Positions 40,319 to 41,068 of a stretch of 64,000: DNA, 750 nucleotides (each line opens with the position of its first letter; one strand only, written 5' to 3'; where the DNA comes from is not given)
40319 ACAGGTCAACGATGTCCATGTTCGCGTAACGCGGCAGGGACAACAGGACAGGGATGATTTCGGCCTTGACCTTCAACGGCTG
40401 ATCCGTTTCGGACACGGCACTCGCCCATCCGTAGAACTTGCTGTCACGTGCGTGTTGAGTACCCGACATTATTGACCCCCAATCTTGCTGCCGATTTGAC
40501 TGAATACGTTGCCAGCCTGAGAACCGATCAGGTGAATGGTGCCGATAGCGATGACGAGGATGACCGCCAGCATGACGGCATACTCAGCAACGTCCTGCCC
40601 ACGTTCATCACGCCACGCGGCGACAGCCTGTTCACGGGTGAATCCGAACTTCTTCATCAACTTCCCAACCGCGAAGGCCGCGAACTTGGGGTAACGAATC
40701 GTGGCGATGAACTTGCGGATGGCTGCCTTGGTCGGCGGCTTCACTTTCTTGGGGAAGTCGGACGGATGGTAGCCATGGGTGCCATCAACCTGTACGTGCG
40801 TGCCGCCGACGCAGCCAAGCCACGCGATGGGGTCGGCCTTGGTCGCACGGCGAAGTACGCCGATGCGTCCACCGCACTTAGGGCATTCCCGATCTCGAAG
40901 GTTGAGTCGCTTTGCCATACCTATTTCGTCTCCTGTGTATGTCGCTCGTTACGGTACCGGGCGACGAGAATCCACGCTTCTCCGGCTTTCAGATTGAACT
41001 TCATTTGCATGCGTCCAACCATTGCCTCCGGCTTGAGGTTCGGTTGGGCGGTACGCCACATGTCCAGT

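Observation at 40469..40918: Phage protein ending in a bona fide Flp/Tad-type pilin module with an intact G/XXXXEY processing site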

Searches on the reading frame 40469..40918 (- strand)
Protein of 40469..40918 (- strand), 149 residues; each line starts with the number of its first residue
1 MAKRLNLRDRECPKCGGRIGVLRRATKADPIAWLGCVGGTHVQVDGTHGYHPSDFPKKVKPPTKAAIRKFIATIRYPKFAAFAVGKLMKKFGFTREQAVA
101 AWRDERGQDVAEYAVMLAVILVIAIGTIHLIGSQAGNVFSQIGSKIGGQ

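Call 3: search_protein_families(library=pfam, proteins=[window:40469-40918:-], max_evalue=10)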
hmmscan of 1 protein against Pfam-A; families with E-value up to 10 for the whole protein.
window:40469-40918:- (149 aa): 3 families
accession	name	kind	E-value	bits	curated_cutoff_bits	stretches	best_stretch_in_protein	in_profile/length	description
PF01396.24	Zn_ribbon_Top1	-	0.045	14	32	1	10-36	2-24/39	Topoisomerase DNA binding C4 zinc finger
PF03176.21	MMPL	-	0.065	12.6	20.5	1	96-127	186-216/333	MMPL family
PF23903.1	Phage_zn_bind_2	-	0.12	12.8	27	1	3-18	25-40/44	Phage zinc binding domain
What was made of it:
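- On Flp/Fap pilin (Pfam PF04964; Tad / type IVc major pilin): Whole protein: no hit at E <= 10 (call 3).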

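Call 4: search_protein_families(library=ncbifam, proteins=[window:40469-40918:-], max_evalue=10)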
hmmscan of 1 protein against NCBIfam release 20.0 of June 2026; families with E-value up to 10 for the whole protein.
window:40469-40918:- (149 aa): 0 families

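Call 5: search_protein_families(library=phrogs, proteins=[window:40469-40918:-], max_evalue=10)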
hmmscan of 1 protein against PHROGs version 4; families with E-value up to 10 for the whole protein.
window:40469-40918:- (149 aa): 2 families
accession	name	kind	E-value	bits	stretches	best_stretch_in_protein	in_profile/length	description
phrog_31137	-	unknown function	0.058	14.3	1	86-99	19-32/46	-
phrog_16932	-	unknown function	0.46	10.3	1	8-38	396-424/480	-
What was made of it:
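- No holin family was matched (calls 3, 5).
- Tried and rejected: Pfam, NCBIfam and PHROGs on the whole protein gave nothing significant (calls 3-5).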

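Call 8: find_homologous_proteins(query=window:40469-40918:-, max_evalue=0.01)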
Query window:40469-40918:- (149 aa): 124 proteins with E <= 0.01 among 163 candidates; the best 120 are listed.
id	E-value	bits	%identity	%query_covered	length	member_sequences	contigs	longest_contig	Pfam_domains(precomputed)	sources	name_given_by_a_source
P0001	3.5e-50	188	82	68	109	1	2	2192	-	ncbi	-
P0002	9.0e-47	177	77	68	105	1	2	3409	-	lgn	-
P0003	2.9e-45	172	76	68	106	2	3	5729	-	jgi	jgi:hypothetical protein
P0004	5.1e-45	171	76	68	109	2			-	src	-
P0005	7.4e-45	171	73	68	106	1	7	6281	-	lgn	-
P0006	5.5e-44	168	75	68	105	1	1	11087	-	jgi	jgi:hypothetical protein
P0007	1.0e-42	164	73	68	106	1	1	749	-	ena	-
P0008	1.1e-42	163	73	68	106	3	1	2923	-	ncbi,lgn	-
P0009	3.4e-42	162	73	68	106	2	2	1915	-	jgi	-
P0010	5.4e-42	161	69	68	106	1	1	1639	-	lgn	-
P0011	6.9e-42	161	73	67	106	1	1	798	-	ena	-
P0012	1.9e-41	159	65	73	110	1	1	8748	-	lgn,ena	-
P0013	4.3e-41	158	68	71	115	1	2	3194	-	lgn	-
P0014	2.1e-40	156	67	70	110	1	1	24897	-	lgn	-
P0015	5.4e-40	155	68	69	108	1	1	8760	-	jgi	jgi:hypothetical protein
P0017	2.5e-39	153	70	69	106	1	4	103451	-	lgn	-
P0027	3.1e-24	104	66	48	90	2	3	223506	-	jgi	jgi:hypothetical protein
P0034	1.7e-13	69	88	29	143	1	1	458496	-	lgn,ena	-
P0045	1.3e-12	66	86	30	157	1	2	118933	-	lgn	-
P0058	4.5e-12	64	75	32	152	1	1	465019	-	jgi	jgi:Flp pilus assembly pilin Flp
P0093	3.3e-10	58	66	32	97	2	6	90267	-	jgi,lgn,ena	-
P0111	4.8e-9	54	69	30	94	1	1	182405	-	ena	-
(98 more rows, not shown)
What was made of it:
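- On Uncharacterised zinc-ribbon protein family of large phages (P0001-P0027): E = 3.5e-50 to 3e-24, 62-82% identity over residues 1 to about 102 (call 8).
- Checked: The tail matches proteins that JGI names Flp pilins at E = 1e-16 to 1e-9 in a database of 5.8 billion sequences (call 8).
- The zinc-ribbon protein works as a soluble ~105-aa protein in 27 relatives (call 8).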

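Call 17: find_encoding_contigs(protein=P0017, flank=6000, max_places=3)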
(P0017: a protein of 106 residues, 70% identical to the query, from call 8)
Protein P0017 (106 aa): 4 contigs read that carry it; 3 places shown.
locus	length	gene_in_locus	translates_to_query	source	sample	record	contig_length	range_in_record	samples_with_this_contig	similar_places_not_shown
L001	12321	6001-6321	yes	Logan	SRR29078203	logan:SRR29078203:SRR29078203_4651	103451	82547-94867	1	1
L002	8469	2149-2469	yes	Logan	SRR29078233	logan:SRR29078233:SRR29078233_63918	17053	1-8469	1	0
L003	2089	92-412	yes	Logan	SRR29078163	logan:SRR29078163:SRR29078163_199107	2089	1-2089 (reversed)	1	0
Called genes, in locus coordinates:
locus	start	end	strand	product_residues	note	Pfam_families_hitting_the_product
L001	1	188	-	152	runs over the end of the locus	-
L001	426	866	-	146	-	-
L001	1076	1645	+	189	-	-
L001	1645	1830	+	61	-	-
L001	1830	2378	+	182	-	-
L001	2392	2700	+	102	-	-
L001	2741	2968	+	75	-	-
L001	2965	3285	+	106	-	-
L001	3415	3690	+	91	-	-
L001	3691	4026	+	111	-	-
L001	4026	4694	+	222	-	-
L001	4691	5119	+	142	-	-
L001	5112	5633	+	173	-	-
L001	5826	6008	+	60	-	-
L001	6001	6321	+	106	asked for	-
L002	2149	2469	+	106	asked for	-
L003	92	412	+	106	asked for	-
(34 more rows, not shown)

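Call 18: find_encoding_contigs(protein=P0014, flank=6000, max_places=2)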
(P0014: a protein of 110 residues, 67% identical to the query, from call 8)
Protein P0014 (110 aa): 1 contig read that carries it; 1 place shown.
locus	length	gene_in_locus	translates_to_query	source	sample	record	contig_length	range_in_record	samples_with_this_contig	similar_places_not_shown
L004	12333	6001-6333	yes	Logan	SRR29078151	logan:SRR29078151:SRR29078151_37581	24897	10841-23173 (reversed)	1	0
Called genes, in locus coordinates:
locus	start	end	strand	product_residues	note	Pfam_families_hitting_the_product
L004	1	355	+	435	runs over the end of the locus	-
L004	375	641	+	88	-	-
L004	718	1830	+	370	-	PF13177:DNA_pol3_delta2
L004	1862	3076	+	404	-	-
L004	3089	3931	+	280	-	-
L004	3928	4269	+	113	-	-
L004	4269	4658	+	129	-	-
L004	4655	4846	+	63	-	-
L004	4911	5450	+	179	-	-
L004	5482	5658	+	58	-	-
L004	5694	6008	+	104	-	-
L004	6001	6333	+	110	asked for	-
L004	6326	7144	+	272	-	PF03235:GmrSD_N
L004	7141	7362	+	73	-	-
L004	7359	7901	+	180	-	-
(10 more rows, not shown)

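Call 19: find_encoding_contigs(protein=window:40469-40918:-, flank=3000, max_places=3)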
Protein window:40469-40918:- (149 aa): 8 contigs read that carry it; 1 place shown.
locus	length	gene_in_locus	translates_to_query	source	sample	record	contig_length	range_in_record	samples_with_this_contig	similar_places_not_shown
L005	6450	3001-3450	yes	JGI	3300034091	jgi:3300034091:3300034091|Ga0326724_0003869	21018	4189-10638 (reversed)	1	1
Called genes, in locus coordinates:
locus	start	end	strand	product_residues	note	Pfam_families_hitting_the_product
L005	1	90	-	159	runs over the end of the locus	-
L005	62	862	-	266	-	PF18979:DUF5715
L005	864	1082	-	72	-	-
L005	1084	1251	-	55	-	-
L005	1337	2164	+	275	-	PF19474:DUF6011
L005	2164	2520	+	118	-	-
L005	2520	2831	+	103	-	-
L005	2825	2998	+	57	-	-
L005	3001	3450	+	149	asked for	-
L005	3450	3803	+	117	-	-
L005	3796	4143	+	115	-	-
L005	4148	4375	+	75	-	-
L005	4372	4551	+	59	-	-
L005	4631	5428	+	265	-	-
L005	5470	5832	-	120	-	-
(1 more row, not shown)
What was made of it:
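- Tried and rejected: An assembly chimera is rejected (call 19).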

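Call 20: find_encoding_contigs(protein=P0034, flank=8000, max_places=2)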
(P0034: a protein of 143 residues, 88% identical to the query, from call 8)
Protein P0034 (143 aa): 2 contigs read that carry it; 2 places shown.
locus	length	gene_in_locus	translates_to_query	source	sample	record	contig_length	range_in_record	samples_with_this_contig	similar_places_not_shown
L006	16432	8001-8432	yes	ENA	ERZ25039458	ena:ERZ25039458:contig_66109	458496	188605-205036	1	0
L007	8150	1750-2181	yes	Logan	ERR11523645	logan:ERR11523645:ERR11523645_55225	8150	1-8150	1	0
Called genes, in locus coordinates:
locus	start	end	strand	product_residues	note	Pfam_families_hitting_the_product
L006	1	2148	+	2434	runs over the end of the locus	-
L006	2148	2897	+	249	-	-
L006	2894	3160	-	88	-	PF01844:HNH (weak), PF14279:HNH_5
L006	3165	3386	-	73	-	-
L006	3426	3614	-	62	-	-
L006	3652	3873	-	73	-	-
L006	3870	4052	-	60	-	-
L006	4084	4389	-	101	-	-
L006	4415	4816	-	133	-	-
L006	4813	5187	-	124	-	-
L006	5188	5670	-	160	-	-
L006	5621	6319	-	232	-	-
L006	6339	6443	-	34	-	-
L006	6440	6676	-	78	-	-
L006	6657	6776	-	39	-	-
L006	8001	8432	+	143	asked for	-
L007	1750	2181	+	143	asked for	-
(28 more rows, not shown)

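Call 21: find_encoding_contigs(protein=P0058, flank=8000, max_places=2)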
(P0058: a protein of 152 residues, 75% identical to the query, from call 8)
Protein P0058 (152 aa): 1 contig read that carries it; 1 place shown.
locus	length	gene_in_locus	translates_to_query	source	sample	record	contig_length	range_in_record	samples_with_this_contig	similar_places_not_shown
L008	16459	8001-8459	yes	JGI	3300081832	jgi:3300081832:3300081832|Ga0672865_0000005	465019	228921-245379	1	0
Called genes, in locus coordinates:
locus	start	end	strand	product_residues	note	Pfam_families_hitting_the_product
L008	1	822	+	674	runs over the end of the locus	-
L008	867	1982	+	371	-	-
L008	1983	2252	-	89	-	PF01844:HNH, PF14279:HNH_5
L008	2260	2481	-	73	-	-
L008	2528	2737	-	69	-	-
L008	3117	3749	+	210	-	-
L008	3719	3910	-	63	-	-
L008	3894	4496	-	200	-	PF00574:CLP_protease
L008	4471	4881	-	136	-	-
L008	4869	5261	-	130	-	-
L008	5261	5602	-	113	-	-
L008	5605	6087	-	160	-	-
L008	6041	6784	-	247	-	PF18979:DUF5715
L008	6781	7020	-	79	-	-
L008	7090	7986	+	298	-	PF19474:DUF6011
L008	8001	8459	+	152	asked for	-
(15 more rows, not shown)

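Call 22: find_encoding_contigs(protein=P0045, flank=8000, max_places=2)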
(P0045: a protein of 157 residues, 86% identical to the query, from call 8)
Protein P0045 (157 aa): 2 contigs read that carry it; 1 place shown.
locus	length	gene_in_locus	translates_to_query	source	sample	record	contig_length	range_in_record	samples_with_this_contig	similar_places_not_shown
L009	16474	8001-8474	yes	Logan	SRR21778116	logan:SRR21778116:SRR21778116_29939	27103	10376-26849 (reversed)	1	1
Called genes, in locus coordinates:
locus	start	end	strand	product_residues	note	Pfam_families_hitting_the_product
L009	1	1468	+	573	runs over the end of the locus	?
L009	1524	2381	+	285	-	-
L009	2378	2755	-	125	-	-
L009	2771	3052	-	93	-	-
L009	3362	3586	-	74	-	-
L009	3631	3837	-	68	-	-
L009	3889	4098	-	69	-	-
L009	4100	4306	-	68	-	-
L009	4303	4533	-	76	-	-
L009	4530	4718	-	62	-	-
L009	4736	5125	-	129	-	-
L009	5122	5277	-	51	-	-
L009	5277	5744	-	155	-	-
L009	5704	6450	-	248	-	PF18979:DUF5715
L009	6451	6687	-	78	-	-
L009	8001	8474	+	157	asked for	-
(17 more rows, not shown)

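Call 29: find_encoding_contigs(protein=P0111, flank=10000, max_places=1)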
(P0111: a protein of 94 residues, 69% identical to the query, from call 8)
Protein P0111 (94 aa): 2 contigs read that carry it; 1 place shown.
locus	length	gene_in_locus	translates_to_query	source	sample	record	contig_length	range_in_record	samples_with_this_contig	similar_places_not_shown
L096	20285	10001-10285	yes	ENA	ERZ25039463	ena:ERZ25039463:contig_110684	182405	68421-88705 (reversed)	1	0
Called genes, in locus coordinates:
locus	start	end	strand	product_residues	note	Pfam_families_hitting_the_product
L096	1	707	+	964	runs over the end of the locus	PF01590:GAF (weak), PF13185:GAF_2 (weak), PF13492:GAF_3, PF00989:PAS (weak), PF00512:HisKA, PF02518:HATPase_c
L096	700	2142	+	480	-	PF00072:Response_reg, PF00158:Sigma54_activat, PF14532:Sigma54_activ_2, PF07728:AAA_5, PF25601:AAA_lid_14, PF02954:HTH_8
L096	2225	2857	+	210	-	PF03544:TonB_C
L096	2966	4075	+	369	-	PF00331:Glyco_hydro_10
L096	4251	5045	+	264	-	PF02405:MlaE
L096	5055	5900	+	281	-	PF00005:ABC_tran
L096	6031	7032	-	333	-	PF00532:Peripla_BP_1, PF13407:Peripla_BP_4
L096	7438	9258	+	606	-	PF07730:HisKA_3, PF02518:HATPase_c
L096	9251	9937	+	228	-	PF00072:Response_reg, PF00196:GerE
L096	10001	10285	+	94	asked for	-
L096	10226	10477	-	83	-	-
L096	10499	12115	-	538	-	PF01435:Peptidase_M48 (weak)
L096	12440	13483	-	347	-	PF03544:TonB_C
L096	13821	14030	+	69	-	-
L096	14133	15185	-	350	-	PF14279:HNH_5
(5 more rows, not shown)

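Call 30: find_encoding_contigs(protein=P0093, flank=10000, max_places=1)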
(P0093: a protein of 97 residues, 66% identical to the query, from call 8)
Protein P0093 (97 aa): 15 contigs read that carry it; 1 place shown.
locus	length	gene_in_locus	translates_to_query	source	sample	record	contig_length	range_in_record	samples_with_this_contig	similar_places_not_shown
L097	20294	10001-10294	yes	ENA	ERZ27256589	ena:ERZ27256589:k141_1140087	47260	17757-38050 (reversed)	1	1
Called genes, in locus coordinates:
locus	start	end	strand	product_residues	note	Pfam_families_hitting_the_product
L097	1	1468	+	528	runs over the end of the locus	PF00072:Response_reg, PF00512:HisKA, PF02518:HATPase_c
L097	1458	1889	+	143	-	PF00072:Response_reg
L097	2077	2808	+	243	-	PF03743:TrbI (faint)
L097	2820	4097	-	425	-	PF00675:Peptidase_M16, PF05193:Peptidase_M16_C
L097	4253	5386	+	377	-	PF21016:RlmN_N (weak), PF04055:Radical_SAM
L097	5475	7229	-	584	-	PF00512:HisKA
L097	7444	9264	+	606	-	PF13581:HATPase_c_2 (faint), PF07730:HisKA_3, PF02518:HATPase_c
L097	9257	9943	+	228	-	PF00072:Response_reg, PF00196:GerE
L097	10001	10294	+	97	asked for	-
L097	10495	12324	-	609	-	PF01435:Peptidase_M48 (weak)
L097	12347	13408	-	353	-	PF03544:TonB_C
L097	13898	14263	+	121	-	PF13181:TPR_8 (faint), PF07719:TPR_2 (faint), PF13428:TPR_14 (faint), PF13432:TPR_16 (weak), PF13414:TPR_11 (faint), PF14559:TPR_19, PF13431:TPR_17 (faint)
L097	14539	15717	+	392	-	PF00108:Thiolase_N, PF00109:ketoacyl-synt (weak), PF02803:Thiolase_C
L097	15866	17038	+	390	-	-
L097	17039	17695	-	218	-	PF14014:DUF4230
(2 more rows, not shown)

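Call 39: search_dna_similar(query=window:40469-40918:-, collection=phages, mode=protein, max_evalue=0.01, max_rows=30)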
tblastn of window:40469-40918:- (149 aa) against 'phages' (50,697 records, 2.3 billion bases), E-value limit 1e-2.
No match.

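Call 55: list_cluster_members(proteins=[window:40472-40918:-])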
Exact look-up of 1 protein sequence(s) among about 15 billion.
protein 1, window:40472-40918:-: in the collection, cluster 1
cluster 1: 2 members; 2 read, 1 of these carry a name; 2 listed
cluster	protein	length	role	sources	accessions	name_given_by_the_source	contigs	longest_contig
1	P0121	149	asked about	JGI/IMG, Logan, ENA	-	Flp pilus assembly pilin Flp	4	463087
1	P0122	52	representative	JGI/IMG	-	-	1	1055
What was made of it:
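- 40469..40918 (-): Whole ORF, 149 aa plus TAA stop: a zinc-ribbon protein fused in frame to an Flp (Tad) prepilin module. The identical protein is on 8 independent contigs (calls 19, 55). JGI names it 'Flp pilus assembly pilin Flp' (call 55).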

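Call 59: find_encoding_contigs(protein=P0122, flank=2000, max_places=3)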
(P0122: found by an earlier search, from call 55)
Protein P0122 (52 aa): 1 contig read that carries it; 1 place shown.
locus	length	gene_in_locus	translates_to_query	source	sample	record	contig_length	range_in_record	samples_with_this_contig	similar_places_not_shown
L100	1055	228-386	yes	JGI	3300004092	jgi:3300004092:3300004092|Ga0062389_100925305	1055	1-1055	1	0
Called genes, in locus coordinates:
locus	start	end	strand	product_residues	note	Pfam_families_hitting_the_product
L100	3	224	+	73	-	?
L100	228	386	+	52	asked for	-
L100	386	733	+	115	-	-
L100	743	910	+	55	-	-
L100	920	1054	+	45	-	?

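Call 61: predict_structure(alignment_id=A3)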
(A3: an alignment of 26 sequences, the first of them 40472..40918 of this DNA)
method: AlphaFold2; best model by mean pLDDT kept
length: 149 residues; sequences in the alignment: 26
mean_pLDDT: 84.2   pTM: 0.48
mean pLDDT of the five models: 84.2, 79.8, 78.3, 77.0, 74.3
residues with pLDDT >= 90: 46; 70-90: 86; 50-70: 17; < 50: 0
segments of 3 or more residues with pLDDT < 50: none
pLDDT, mean of each block of 10 residues (from residue 1): 80 85 86 79 60 83 91 90 94 93 81 83 91 85 82
secondary structure, 60 per line:
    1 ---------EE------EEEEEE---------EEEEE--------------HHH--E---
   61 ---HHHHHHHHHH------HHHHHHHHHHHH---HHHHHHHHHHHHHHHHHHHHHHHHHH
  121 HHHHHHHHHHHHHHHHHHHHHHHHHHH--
elements in order: E18-23 E33-37 H64-73 H80-91 H95-147
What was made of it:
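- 40523..40585 (-): E112-Y113 plus the hydrophobic transmembrane / pilus-core helix. Part of the helix 95-147 in the AlphaFold model (call 61).
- AlphaFold draws one continuous helix from residue 95 to 147 (call 61). AlphaFold predicts a continuous helix across the junction (call 61).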
